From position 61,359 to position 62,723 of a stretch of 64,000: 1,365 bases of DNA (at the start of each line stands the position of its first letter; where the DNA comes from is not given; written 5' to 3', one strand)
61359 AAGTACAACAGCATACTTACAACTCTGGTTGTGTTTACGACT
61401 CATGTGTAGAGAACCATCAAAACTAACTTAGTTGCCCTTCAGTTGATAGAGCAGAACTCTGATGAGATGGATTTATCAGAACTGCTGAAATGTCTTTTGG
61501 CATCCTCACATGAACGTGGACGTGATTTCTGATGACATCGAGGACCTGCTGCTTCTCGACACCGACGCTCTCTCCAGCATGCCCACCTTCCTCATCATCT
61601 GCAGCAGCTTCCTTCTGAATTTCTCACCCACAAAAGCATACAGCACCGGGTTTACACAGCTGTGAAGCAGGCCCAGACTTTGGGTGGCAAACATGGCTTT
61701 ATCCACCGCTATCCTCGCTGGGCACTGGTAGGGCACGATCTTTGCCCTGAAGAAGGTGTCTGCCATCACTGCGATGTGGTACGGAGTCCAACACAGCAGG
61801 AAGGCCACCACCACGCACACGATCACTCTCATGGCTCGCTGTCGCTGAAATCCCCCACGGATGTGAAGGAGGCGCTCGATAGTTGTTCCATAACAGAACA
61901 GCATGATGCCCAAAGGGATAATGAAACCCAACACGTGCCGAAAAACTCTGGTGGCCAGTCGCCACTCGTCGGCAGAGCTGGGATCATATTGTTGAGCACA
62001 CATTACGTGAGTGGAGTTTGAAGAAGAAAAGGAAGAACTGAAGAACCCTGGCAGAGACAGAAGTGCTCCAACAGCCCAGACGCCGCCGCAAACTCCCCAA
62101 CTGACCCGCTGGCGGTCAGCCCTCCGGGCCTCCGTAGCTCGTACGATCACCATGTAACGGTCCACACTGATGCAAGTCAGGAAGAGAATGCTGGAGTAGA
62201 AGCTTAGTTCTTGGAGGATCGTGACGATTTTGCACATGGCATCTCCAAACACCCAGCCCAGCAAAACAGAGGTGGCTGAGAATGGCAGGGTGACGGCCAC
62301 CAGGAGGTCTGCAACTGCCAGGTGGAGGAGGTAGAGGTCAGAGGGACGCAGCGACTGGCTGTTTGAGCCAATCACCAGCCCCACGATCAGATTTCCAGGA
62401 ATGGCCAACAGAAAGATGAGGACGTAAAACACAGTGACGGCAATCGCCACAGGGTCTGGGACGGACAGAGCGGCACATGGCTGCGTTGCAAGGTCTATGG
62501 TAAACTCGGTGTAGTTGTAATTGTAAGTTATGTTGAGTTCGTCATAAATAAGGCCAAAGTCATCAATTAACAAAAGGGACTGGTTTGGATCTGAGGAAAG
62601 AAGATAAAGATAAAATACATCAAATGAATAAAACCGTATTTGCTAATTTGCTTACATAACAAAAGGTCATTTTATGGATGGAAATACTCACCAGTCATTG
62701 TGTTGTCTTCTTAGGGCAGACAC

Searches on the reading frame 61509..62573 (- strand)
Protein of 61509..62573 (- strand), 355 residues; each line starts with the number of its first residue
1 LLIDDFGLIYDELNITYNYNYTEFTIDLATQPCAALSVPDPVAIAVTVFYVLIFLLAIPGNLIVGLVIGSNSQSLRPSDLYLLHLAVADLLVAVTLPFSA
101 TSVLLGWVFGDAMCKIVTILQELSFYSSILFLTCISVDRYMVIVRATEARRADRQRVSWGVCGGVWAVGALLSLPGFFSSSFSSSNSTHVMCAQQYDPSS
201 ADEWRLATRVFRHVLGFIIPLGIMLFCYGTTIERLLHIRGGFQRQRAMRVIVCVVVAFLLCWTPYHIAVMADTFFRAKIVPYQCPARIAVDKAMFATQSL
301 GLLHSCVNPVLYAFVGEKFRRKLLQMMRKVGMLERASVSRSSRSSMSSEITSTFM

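Call 47: search_protein_families(library=pfam, proteins=[window:61509-62573:-], max_evalue=0.001)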
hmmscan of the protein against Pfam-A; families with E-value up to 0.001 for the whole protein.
window:61509-62573:- (355 aa): 3 families
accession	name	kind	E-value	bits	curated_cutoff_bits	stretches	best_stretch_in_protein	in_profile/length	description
PF00001.26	7tm_1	-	6.9e-65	219.5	30.5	1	60-312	1-260/260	7 transmembrane receptor (rhodopsin family)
PF13853.12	7tm_4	-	7.6e-05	23.1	27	1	51-327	2-277/280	Olfactory receptor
PF03402.20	V1R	-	0.00054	19.7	25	0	71-123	31-84/292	Vomeronasal organ pheromone receptor family, V1R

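Call 59: search_solved_structures(query=window:61509-62573:-, max_evalue=1e-20)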
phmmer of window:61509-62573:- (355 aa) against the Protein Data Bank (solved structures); distinct sequences matched with E-value up to 1e-20: 308 (the best 60 are shown).
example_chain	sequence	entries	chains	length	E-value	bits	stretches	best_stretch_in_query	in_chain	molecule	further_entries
6lfm_R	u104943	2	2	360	4e-80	272.7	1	5-347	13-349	C-X-C chemokine receptor type 2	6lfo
8xvu_R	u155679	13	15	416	6.6e-80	271.9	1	5-347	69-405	C-X-C chemokine receptor type 2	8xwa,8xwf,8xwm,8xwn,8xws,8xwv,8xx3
8ic0_A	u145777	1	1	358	2.8e-78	266.6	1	43-348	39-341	C-X-C chemokine receptor type 1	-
2lnl_A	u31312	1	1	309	2.7e-76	260.1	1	44-333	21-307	C-X-C chemokine receptor type 1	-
6lfl_A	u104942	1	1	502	2e-68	234.2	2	45-236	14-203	C-X-C chemokine receptor type 2,GlgA glycogen synthase,C-X-C chemokine receptor type 2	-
8xxy_R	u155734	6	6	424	2.7e-63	217.3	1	12-346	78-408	C-X-C chemokine receptor type 3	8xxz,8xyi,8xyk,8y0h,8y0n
8hnk_R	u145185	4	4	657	1.1e-62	215.3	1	12-346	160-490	Soluble cytochrome b562,C-X-C chemokine receptor type 3,Oplophorus-luciferin 2-monooxygena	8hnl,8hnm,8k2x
9p0k_A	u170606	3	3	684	3.4e-62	213.7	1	12-346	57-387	C-X-C chemokine receptor type 3,GFP-like fluorescent chromoprotein FP506, related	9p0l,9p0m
8hnn_R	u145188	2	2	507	7.4e-60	206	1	12-346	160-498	Soluble cytochrome b562,C-X-C chemokine receptor type 3,Kappa-type opioid receptor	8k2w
9mdu_B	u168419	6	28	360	3.1e-58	200.7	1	26-349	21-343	C-X-C chemokine receptor type 4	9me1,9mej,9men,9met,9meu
8yu7_A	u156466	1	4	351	3.6e-58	200.5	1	26-349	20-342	C-X-C chemokine receptor type 4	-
22xc_C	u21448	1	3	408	4.5e-58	200.2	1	25-349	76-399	C-X-C chemokine receptor type 4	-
8u4n_R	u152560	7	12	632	6.6e-58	199.6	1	26-349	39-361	C-X-C chemokine receptor type 4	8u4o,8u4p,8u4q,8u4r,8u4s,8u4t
9upu_R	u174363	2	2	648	8e-58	199.3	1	26-349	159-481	Soluble cytochrome b562,C-X-C chemokine receptor type 4,Oplophorus-luciferin 2-monooxygena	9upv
7xa3_R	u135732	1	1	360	2e-56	194.7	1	31-329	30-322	Isoform B of C-C chemokine receptor type 2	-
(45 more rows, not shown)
